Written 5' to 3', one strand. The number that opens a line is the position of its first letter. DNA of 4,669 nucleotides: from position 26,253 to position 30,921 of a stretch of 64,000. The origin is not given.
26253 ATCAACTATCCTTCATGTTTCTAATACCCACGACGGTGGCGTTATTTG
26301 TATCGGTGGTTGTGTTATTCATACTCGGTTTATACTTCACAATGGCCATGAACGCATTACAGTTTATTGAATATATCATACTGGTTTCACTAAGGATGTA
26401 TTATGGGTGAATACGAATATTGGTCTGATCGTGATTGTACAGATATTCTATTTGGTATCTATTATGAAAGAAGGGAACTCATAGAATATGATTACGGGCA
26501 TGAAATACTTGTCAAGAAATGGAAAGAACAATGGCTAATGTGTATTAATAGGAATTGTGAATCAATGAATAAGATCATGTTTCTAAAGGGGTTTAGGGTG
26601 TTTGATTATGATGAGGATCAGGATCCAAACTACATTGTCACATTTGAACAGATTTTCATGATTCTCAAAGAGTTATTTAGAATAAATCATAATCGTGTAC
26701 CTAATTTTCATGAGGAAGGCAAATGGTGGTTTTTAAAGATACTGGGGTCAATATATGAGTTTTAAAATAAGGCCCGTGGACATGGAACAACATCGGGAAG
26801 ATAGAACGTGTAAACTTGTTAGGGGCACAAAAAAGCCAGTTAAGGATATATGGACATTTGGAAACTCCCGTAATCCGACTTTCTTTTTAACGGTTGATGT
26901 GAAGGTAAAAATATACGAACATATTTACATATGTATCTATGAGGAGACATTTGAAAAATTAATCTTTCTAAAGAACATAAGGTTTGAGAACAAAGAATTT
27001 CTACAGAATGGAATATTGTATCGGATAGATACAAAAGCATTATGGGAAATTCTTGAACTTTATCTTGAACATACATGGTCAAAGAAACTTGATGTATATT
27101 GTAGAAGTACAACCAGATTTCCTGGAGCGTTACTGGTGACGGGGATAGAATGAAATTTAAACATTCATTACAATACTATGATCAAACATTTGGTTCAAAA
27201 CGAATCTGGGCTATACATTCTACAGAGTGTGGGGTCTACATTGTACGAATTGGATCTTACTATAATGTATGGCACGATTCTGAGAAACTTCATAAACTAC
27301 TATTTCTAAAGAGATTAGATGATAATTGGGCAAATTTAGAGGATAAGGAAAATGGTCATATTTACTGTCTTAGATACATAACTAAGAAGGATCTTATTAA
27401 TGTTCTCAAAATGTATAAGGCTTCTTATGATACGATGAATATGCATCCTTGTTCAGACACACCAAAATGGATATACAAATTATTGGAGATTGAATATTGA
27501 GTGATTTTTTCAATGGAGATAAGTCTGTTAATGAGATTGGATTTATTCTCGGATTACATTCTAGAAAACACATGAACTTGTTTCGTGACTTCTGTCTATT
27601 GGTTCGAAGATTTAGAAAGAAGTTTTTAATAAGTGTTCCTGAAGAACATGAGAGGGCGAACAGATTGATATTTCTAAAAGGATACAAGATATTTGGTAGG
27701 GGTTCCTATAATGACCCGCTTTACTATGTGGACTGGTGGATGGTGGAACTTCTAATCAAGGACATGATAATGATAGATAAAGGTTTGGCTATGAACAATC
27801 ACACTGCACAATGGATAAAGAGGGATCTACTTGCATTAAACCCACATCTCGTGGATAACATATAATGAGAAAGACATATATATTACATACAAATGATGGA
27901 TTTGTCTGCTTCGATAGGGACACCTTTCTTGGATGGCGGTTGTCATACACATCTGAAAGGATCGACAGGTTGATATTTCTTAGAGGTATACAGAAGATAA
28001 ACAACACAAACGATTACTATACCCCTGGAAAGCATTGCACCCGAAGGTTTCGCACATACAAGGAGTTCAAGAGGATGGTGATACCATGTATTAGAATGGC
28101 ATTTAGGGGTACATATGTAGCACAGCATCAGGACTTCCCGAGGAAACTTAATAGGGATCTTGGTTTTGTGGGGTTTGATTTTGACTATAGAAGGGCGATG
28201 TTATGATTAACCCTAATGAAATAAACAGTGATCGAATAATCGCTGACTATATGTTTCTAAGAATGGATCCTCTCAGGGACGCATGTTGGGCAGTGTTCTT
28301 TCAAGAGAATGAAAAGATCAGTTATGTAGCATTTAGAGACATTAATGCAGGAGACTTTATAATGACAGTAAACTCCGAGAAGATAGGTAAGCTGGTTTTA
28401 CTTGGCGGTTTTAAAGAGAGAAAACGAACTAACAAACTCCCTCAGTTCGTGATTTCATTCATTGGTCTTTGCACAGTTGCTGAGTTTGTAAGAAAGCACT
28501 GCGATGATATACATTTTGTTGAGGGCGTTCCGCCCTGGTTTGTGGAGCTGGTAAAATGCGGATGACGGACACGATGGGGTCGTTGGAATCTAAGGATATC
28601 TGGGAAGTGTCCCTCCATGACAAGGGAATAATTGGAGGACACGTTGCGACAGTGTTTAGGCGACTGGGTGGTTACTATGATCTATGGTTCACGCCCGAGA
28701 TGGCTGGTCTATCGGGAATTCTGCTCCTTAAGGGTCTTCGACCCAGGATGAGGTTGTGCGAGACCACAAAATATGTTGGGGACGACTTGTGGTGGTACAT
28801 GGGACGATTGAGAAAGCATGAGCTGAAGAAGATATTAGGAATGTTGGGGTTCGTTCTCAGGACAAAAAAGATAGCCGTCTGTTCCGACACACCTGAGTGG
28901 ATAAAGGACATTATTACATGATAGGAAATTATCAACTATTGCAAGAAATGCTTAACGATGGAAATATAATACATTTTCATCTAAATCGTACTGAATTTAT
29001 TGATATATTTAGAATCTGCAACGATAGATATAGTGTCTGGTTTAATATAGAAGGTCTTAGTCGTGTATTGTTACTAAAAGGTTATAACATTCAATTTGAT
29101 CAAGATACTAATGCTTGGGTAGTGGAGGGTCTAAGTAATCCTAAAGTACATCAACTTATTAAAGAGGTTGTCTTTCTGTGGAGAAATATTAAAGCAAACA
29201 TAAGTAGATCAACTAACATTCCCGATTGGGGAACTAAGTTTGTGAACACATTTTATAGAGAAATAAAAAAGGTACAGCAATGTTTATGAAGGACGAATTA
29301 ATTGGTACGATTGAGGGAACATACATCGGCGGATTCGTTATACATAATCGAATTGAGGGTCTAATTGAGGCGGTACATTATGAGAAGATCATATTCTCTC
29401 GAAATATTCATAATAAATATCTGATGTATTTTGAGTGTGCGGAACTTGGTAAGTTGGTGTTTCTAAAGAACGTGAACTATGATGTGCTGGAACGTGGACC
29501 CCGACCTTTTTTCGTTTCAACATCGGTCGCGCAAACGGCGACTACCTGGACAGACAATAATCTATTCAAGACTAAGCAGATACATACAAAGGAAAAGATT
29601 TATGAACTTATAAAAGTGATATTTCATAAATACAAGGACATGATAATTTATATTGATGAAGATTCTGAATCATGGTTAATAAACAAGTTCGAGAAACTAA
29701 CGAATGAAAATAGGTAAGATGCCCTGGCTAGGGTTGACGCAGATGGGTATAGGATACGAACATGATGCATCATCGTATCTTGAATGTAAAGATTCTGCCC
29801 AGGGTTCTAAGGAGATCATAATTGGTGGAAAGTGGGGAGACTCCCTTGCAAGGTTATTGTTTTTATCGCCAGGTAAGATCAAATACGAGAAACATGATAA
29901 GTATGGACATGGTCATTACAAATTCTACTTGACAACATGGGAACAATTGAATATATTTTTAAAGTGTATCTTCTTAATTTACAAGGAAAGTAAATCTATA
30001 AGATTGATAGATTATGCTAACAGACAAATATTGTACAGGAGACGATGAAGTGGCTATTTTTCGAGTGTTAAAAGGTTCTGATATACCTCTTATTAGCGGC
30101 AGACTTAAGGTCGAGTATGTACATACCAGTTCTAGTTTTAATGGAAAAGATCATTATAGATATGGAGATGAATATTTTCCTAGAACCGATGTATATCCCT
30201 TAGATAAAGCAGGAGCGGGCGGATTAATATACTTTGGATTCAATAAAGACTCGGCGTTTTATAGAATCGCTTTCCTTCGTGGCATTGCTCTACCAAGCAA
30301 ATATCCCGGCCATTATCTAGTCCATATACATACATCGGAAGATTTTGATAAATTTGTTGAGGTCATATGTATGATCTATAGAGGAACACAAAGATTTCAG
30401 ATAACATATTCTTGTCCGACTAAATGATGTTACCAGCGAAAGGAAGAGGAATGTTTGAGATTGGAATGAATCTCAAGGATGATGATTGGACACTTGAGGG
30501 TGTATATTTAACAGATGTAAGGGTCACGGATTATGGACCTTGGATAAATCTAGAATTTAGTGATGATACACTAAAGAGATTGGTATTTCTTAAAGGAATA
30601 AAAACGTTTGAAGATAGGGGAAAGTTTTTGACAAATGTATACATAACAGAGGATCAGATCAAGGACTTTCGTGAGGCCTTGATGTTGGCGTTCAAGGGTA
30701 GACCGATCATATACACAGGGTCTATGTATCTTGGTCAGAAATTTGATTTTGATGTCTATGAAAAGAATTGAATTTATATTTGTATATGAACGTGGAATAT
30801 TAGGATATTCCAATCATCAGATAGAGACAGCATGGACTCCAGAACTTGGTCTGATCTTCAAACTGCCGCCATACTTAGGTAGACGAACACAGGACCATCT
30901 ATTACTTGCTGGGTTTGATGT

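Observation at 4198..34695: Massive expansion (~45 copies) of one small protein family with an R/K-L-x-F-L-x-G helix, arrayed on both early arms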

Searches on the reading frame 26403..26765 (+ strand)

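Call 8: search_protein_families(library=pfam, max_evalue=1, proteins=[window:26403-26765:+])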
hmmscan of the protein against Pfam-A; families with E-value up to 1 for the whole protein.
window:26403-26765:+ (120 aa): 0 families

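Call 9: search_protein_families(library=phrogs, max_evalue=1, proteins=[window:26403-26765:+])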
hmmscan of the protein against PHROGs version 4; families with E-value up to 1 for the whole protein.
window:26403-26765:+ (120 aa): 1 family
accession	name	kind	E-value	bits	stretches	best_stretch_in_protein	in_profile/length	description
phrog_21882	-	unknown function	0.074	14.3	1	60-90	49-79/107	-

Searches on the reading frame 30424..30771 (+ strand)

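Call 8: search_protein_families(library=pfam, max_evalue=1, proteins=[window:30424-30771:+])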
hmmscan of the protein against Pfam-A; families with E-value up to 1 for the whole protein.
window:30424-30771:+ (115 aa): 0 families

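Call 9: search_protein_families(library=phrogs, max_evalue=1, proteins=[window:30424-30771:+])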
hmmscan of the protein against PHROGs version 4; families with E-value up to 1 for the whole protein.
window:30424-30771:+ (115 aa): 1 family
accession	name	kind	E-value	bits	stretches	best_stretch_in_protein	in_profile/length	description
phrog_4903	-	unknown function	0.14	13.1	1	59-91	17-48/64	-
